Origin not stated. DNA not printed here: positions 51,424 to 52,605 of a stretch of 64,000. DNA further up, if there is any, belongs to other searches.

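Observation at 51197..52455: DapA-fold protein with every canonical catalytic residue substituted, co-transcribed with a 4-Cys protein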

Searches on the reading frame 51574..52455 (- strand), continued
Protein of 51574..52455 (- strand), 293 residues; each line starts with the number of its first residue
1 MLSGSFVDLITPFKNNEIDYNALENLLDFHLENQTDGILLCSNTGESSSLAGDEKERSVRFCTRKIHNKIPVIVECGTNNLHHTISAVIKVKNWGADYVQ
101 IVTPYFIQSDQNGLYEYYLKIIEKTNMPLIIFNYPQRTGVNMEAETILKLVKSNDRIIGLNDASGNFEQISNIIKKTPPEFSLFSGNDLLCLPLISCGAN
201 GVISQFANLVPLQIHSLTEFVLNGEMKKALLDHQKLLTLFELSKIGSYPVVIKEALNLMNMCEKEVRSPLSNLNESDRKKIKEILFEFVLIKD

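Call 11: find_encoding_contigs(protein=P0003, flank=10000, max_places=4)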
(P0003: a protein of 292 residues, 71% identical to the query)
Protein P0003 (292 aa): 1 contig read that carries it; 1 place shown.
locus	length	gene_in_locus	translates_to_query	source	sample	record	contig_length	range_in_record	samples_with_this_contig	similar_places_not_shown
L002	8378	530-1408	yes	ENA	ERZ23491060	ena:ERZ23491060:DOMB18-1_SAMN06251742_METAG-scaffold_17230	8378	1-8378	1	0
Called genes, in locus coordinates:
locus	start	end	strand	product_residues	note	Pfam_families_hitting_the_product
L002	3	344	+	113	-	?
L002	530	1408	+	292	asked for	PF00701:DHDPS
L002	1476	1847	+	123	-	-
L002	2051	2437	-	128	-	PF04892:VanZ-LLP1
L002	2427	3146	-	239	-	PF11306:DUF3108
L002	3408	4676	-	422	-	PF01595:CNNM, PF00571:CBS (weak), PF03471:CorC_HlyC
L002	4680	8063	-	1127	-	-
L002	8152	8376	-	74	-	?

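Call 12: find_encoding_contigs(protein=P0001, flank=10000, max_places=6)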
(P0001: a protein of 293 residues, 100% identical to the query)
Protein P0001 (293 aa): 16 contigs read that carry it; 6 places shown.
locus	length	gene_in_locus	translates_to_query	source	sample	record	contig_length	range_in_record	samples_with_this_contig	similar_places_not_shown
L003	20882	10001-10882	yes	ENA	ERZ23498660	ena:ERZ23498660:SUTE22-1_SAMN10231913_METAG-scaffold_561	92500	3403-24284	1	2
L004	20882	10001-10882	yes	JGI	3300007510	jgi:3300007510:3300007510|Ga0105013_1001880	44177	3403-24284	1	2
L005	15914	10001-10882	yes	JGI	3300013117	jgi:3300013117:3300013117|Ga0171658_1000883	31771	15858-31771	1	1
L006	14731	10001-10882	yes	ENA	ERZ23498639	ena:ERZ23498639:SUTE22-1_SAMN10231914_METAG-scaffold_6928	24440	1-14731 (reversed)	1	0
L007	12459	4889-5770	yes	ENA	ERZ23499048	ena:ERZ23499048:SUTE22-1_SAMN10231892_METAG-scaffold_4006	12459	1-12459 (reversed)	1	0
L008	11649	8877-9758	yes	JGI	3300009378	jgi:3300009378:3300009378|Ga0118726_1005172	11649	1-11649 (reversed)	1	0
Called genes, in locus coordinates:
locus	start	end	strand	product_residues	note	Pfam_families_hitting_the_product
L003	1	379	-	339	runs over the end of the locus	PF00079:Serpin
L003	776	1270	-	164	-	PF26273:Gly_zipper (weak)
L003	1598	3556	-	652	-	PF06808:DctM, PF11874:DUF3394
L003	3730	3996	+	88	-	PF21748:UPF0150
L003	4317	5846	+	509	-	PF13620:CarboxypepD_reg, PF13715:CarbopepD_reg_2 (weak)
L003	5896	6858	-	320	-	PF16868:NMT1_3, PF09084:NMT1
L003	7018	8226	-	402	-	PF06224:AlkZ-like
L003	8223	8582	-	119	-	PF04237:YjbR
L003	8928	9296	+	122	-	-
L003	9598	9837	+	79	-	-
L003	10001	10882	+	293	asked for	PF00701:DHDPS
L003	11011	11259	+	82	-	-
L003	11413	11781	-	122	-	PF04892:VanZ-LLP1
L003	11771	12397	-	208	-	PF11306:DUF3108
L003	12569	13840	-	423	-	PF01595:CNNM, PF00571:CBS (weak), PF03471:CorC_HlyC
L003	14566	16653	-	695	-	PF07697:7TMR-HDED, PF07698:7TM-7TMR_HD, PF01966:HD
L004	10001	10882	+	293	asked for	PF00701:DHDPS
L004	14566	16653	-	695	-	PF07697:7TMR-HDED, PF07698:7TM-7TMR_HD, PF01966:HD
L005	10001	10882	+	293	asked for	PF00701:DHDPS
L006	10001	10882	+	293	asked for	PF00701:DHDPS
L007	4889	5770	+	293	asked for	PF00701:DHDPS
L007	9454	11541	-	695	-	PF07697:7TMR-HDED, PF07698:7TM-7TMR_HD, PF01966:HD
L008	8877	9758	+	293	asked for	PF00701:DHDPS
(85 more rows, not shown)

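Call 13: find_encoding_contigs(protein=P0004, flank=10000, max_places=2)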
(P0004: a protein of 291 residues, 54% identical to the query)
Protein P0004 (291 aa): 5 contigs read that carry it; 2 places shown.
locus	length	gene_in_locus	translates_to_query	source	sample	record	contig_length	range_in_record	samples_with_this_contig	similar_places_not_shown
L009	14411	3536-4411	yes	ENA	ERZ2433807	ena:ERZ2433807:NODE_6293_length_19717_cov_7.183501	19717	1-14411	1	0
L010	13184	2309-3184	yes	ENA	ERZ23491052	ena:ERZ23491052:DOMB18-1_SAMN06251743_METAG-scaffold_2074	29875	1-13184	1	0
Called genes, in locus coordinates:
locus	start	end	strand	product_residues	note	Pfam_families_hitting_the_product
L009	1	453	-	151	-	?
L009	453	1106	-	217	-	-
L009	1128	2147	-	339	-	PF01041:DegT_DnrJ_EryC1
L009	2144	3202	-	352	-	PF12161:HsdM_N, PF02384:N6_Mtase, PF05175:MTS (weak)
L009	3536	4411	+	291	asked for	PF00701:DHDPS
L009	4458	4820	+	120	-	-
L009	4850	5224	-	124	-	PF04892:VanZ-LLP1 (weak)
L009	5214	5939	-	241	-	PF11306:DUF3108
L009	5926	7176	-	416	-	PF01595:CNNM, PF00571:CBS (weak), PF03471:CorC_HlyC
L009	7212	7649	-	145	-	PF02130:YbeY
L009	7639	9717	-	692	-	PF07697:7TMR-HDED, PF07698:7TM-7TMR_HD (weak), PF01966:HD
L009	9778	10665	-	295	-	PF01476:LysM (weak)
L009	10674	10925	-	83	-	-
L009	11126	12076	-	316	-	PF02588:YitT_membrane, PF10035:DUF2179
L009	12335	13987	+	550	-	PF00485:PRK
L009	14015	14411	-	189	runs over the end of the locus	-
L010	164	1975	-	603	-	PF12161:HsdM_N, PF07669:Eco57I (faint), PF02384:N6_Mtase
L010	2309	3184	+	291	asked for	PF00701:DHDPS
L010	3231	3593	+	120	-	-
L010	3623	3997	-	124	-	PF04892:VanZ-LLP1 (weak)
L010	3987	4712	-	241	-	PF11306:DUF3108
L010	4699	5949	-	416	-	PF01595:CNNM, PF00571:CBS (weak), PF03471:CorC_HlyC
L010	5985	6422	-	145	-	PF02130:YbeY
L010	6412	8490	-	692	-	PF07697:7TMR-HDED, PF07698:7TM-7TMR_HD (weak), PF01966:HD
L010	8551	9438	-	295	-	PF01476:LysM (weak)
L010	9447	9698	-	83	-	-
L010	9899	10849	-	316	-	PF02588:YitT_membrane, PF10035:DUF2179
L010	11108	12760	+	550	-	PF00485:PRK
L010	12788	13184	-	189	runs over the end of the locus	-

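Call 14: find_encoding_contigs(protein=P0111, flank=10000, max_places=2)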
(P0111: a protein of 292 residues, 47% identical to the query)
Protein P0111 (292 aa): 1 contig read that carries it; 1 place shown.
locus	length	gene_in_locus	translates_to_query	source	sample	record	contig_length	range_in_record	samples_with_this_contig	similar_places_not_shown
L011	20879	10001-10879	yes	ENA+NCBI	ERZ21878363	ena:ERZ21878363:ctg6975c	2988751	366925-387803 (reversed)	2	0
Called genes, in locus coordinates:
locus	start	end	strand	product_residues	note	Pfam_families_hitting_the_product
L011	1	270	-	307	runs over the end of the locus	PF00389:2-Hacid_dh, PF03446:NAD_binding_2 (faint), PF02826:2-Hacid_dh_C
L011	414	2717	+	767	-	PF00512:HisKA, PF02518:HATPase_c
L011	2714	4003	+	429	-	PF13860:FlgD_ig (faint), PF18962:Por_Secre_tail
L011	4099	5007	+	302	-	PF00881:Nitroreductase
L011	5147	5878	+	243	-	-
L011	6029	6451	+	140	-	PF00572:Ribosomal_L13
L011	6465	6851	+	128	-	PF00380:Ribosomal_S9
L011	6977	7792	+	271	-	PF00318:Ribosomal_S2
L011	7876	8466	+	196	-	PF00889:EF_TS, PF25025:EF-Ts_N (faint)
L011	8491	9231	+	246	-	PF00696:AA_kinase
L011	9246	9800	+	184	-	PF01765:RRF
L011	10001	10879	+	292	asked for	PF00701:DHDPS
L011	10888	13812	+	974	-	PF00675:Peptidase_M16 (weak), PF05193:Peptidase_M16_C, PF08367:M16C_assoc, PF05193:Peptidase_M16_C (weak), PF22516:PreP_C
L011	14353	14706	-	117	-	-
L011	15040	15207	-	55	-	-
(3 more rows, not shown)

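Call 15: find_encoding_contigs(protein=P0028, flank=10000, max_places=2)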
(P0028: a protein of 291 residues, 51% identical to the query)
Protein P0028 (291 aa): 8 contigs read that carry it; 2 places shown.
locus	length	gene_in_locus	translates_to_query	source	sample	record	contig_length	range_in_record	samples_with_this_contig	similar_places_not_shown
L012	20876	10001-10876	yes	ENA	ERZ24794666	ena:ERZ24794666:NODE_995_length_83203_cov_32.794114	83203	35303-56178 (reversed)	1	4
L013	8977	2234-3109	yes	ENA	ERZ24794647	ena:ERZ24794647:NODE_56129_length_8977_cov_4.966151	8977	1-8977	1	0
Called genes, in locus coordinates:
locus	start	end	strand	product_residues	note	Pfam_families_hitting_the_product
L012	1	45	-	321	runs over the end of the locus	PF01073:3Beta_HSD, PF01370:Epimerase, PF04321:RmlD_sub_bind, PF05368:NmrA (weak), PF13460:NAD_binding_10, PF16363:GDP_Man_Dehyd, PF07993:NAD_binding_4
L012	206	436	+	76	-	-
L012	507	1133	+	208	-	PF00406:ADK, PF13207:AAA_17, PF13238:AAA_18 (weak), PF05191:ADK_lid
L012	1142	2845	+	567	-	PF02386:TrkH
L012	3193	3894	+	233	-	PF01210:NAD_Gly3P_dh_N (faint), PF02254:TrkA_N, PF02080:TrkA_C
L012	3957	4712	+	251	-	-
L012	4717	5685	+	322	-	PF01479:S4 (faint), PF00849:PseudoU_synth_2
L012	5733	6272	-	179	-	-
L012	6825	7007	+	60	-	-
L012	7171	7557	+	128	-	-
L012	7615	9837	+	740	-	PF13860:FlgD_ig (weak), PF18962:Por_Secre_tail (weak)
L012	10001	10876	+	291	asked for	PF00701:DHDPS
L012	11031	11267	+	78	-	-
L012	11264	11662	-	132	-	PF04892:VanZ-LLP1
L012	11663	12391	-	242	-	PF11306:DUF3108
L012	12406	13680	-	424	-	PF01595:CNNM, PF00571:CBS, PF03471:CorC_HlyC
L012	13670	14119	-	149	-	PF02130:YbeY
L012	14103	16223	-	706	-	PF07697:7TMR-HDED, PF07698:7TM-7TMR_HD, PF01966:HD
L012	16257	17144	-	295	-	PF01476:LysM (faint)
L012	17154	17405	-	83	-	-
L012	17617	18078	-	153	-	PF00571:CBS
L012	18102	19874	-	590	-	PF00037:Fer4 (weak), PF12838:Fer4_7 (weak), PF14691:Fer4_20, PF01946:Thi4 (weak), PF01266:DAO (weak), PF07992:Pyr_redox_2, PF13450:NAD_binding_8, PF13738:Pyr_redox_3, +11 more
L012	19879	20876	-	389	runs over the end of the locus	PF00346:Complex1_49kDa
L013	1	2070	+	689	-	?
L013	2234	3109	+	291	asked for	PF00701:DHDPS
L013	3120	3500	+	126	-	-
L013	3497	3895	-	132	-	PF04892:VanZ-LLP1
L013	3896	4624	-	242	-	PF11306:DUF3108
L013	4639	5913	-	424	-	PF01595:CNNM, PF00571:CBS, PF03471:CorC_HlyC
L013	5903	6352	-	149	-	PF02130:YbeY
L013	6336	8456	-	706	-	PF07697:7TMR-HDED, PF07698:7TM-7TMR_HD, PF01966:HD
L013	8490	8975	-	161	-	?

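Call 21: list_cluster_members(proteins=[P0001, P0002, P0003])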
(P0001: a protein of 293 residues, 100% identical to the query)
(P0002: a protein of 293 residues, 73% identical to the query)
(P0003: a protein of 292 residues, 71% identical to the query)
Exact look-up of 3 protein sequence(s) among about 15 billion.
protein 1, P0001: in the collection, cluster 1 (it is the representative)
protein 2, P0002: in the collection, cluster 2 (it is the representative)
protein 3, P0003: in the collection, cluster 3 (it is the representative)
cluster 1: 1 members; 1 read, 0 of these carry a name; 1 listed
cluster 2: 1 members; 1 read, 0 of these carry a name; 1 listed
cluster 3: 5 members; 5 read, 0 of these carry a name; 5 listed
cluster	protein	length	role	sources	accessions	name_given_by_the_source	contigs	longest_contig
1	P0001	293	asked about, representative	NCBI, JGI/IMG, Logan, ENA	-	-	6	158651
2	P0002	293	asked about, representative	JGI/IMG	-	-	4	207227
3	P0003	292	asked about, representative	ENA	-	-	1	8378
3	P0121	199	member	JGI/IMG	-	-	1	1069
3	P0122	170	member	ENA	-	-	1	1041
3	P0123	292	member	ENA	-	-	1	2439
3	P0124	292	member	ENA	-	-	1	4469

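Call 41: find_related_loci(query=P0001, collection=genome_contigs, flank=10000)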
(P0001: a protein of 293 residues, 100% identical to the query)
Query P0001 (293 aa) in genome_contigs; peptide patterns used: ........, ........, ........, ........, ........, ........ (x = any residue, [..] = any of these).
160 stretches matched a pattern; 35 encode a relative of the query (tblastn E <= 1e-3); 35 distinct loci.
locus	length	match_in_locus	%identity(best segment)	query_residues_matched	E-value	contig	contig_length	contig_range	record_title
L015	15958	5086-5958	52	1-291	4e-100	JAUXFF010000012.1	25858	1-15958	MAG: Candidatus Cloacimonadota bacterium isolate CSMAG_2896 CSMAG_2896_k117_4952487_length_25858_cov_13.0000, whole geno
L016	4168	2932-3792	51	1-287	8e-101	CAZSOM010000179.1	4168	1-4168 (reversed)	MAG TPA_asm: uncultured Candidatus Cloacimonadota bacterium isolate SRP191223_co1_30 genome assembly, contig: NODE_32490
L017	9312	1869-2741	51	1-291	6e-98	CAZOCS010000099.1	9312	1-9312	MAG TPA_asm: uncultured Candidatus Cloacimonadota bacterium isolate SRP167671_co2_64 genome assembly, contig: NODE_9301_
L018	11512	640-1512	49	1-291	3e-97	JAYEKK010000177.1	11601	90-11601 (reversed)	MAG: Candidatus Cloacimonadota bacterium isolate MAG139 MAG139_177, whole genome shotgun sequence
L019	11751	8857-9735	49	1-293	6e-97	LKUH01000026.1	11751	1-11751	MAG: Candidatus Cloacimonas sp. SDB scaffold-1100, whole genome shotgun sequence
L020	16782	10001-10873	49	1-291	3e-96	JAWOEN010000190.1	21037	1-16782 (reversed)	MAG: Candidatus Cloacimonadales bacterium isolate BLK5-3.bin.22 k191_1783286, whole genome shotgun sequence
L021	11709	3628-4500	49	1-291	4e-96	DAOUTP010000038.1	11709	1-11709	MAG TPA_asm: Candidatus Cloacimonadota bacterium isolate CSMAG_800 CSMAG_800_k141_1040095_length_11709_cov_14.9159, whol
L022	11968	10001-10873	47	1-291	5e-96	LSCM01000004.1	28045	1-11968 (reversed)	Cloacimonetes bacterium TCS62 contig4, whole genome shotgun sequence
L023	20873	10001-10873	48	1-291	2e-94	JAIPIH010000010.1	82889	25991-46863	MAG: Candidatus Cloacimonadota bacterium isolate Tobar13.5m-G70 Tobar13-5m-C291, whole genome shotgun sequence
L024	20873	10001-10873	48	1-291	1e-94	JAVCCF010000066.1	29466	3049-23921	MAG: Candidatus Tenebribacter burtonii isolate MAG_3300035698_1346 Ga0374944_107371, whole genome shotgun sequence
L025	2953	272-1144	51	1-291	2e-96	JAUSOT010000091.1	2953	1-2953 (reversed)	MAG: Candidatus Cloacimonadales bacterium isolate E21_maxbin.083 E21_k141_108532, whole genome shotgun sequence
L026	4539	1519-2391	50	1-291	3e-94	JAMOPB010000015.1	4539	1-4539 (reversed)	MAG: Candidatus Cloacimonadota bacterium isolate 4559-240_metabat1_scaf2bin.014 4559-240_scaffold_11437_c1, whole genome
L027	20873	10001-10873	49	1-291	1e-93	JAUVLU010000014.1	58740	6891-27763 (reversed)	MAG: Candidatus Cloacimonadota bacterium isolate CSMAG_514 CSMAG_514_k141_133079_length_58740_cov_115.9568, whole genome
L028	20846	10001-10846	49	1-282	5e-93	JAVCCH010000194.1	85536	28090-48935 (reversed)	MAG: Candidatus Tenebribacter davisii isolate MAG_3300035698_1468 Ga0374944_142103, whole genome shotgun sequence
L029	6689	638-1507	48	1-291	4e-92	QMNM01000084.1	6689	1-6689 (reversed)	MAG: Candidatus Cloacimonadota bacterium isolate B8_G9 B8_Guay9_scaffold_18973, whole genome shotgun sequence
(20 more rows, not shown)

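Call 55: predict_structure(alignment_id=A2)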
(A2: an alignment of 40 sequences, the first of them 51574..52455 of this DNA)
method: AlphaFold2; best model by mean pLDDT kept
length: 293 residues; sequences in the alignment: 40
mean_pLDDT: 93.6   pTM: 0.92
mean pLDDT of the five models: 93.6, 93.4, 92.3, 91.6, 89.9
residues with pLDDT >= 90: 251; 70-90: 38; 50-70: 4; < 50: 0
segments of 3 or more residues with pLDDT < 50: none
pLDDT, mean of each block of 10 residues (from residue 1): 95 95 98 98 87 94 97 93 96 97 83 95 96 90 96 95 93 93 93 92 97 97 95 94 91 96 86 91 95 82
secondary structure, 60 per line:
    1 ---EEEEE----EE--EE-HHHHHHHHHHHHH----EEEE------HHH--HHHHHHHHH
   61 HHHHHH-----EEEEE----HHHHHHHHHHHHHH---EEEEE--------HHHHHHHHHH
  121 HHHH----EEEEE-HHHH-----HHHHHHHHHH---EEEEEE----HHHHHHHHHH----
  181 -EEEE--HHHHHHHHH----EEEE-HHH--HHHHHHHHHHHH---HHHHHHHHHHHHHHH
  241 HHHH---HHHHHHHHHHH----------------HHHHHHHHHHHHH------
elements in order: E4-8 H20-32 E37-40 H52-66 E72-76 H81-94 E98-102 H111-124 E129-133 H135-138 H144-153 E157-162 H167-176 E182-185 H188-196 E201-204 H211-222 H226-244 H248-258 H275-287

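Call 58: fold_search(model_id=the predicted structure, library=pdb)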
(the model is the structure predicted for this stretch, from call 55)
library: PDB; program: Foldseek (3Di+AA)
matches with E <= 10: 1898; with E <= 0.001: 637
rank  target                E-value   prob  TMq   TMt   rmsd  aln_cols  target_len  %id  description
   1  2ehh_A                1.3e-30  1.00  0.95  0.95   1.4       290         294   37  Crystal structure of dihydrodipicolinate synthase from aquifex aeolicus (released 2007-05-01)
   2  2ehh_C                3.5e-30  1.00  0.95  0.95   1.4       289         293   37  Crystal structure of dihydrodipicolinate synthase from aquifex aeolicus (released 2007-05-01)
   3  2yxg_A                1.6e-29  1.00  0.95  0.96   1.5       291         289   34  Crystal structure of Dihyrodipicolinate Synthase (dapA) (released 2007-10-30)
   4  2yxg_B                3.3e-29  1.00  0.94  0.96   1.6       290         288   33  Crystal structure of Dihyrodipicolinate Synthase (dapA) (released 2007-10-30)
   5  3ird                  4.3e-29  1.00  0.94  0.94   1.6       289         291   33  Structure of dihydrodipicolinate synthase from Clostridium botulinum (released 2009-09-22)
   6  3pb2_F                2.4e-28  1.00  0.96  0.96   1.3       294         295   34  Characterisation of the first monomeric dihydrodipicolinate synthase variant reveals evolutionary insights (released 2011-11-23)
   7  3pb0_A                4.0e-28  1.00  0.96  0.94   1.2       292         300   34  Characterisation of the first monomeric dihydrodipicolinate synthase variant reveals evolutionary insights (released 2011-11-23)
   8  3pb2_A                4.7e-28  1.00  0.96  0.93   1.3       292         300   34  Characterisation of the first monomeric dihydrodipicolinate synthase variant reveals evolutionary insights (released 2011-11-23)
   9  3pb2_E                5.6e-28  1.00  0.96  0.95   1.3       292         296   34  Characterisation of the first monomeric dihydrodipicolinate synthase variant reveals evolutionary insights (released 2011-11-23)
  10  3noe_A                6.0e-28  1.00  0.96  0.96   1.4       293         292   30  Crystal Structure of Dihydrodipicolinate synthase from Pseudomonas aeruginosa (released 2010-07-28)
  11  3pb2_C                9.9e-28  1.00  0.96  0.94   1.3       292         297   34  Characterisation of the first monomeric dihydrodipicolinate synthase variant reveals evolutionary insights (released 2011-11-23)
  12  6t3t_A                1.4e-27  1.00  0.93  0.91   3.1       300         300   33  Structure of the 4-hydroxy-tetrahydrodipicolinate synthase from the thermoacidophilic methanotroph Methylacidiphilum f (released 2020-05-06)
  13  4i7u_C                2.1e-27  1.00  0.95  0.95   1.6       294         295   31  Dihydrodipicolinate Synthase of Agrobacterium tumefaciens (released 2013-12-04)
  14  1o5k_A                2.6e-27  1.00  0.96  0.95   1.4       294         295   34  Crystal structure of Dihydrodipicolinate synthase (TM1521) from Thermotoga maritima at 1.80 A resolution (released 2003-10-07)
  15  3pb2_B                2.9e-27  1.00  0.96  0.94   1.3       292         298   34  Characterisation of the first monomeric dihydrodipicolinate synthase variant reveals evolutionary insights (released 2011-11-23)
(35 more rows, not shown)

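Call 65: find_homologous_proteins(query=L001:56-499:-, max_evalue=1e-20)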
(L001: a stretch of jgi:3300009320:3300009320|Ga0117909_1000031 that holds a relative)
Query L001:56-499:- (147 aa): 117 proteins with E <= 1e-20 among 158 candidates.
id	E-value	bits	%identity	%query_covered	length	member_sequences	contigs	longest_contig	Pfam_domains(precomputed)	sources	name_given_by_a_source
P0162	1.3e-88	312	99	100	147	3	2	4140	PF02381.24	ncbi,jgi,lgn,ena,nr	ncbi:MAG TPA: protein MraZ [Candidatus Cloacimonetes bacterium]|nr:protein MraZ [Candidatus Cloacimo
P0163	1.3e-86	306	97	100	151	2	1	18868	PF02381.24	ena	-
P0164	1.8e-81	289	90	100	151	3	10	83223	PF02381.24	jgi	-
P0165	9.5e-65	235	74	100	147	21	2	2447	PF02381.24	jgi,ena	-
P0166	1.3e-63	231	72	99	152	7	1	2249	PF02381.24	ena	-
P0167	2.6e-63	230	72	100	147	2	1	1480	PF02381.24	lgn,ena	-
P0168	4.4e-61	223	68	99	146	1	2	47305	PF02381.24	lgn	-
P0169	1.9e-60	221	68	99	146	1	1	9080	PF02381.24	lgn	-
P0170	3.0e-60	220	68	99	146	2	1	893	PF02381.24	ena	-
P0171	3.6e-60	220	70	99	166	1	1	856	PF02381.24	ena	-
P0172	5.5e-60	219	67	99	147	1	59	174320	PF02381.24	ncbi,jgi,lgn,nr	ncbi:MAG TPA: protein MraZ [Candidatus Cloacimonas sp.]|jgi:MraZ protein|nr:transcriptional regulato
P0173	5.9e-60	219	69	99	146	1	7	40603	PF02381.24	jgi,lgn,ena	-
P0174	1.2e-59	218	68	99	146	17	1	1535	PF02381.24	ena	-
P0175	1.4e-59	218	68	99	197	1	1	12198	PF02381.24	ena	-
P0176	1.7e-59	218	68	99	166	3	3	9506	PF02381.24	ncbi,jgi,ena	-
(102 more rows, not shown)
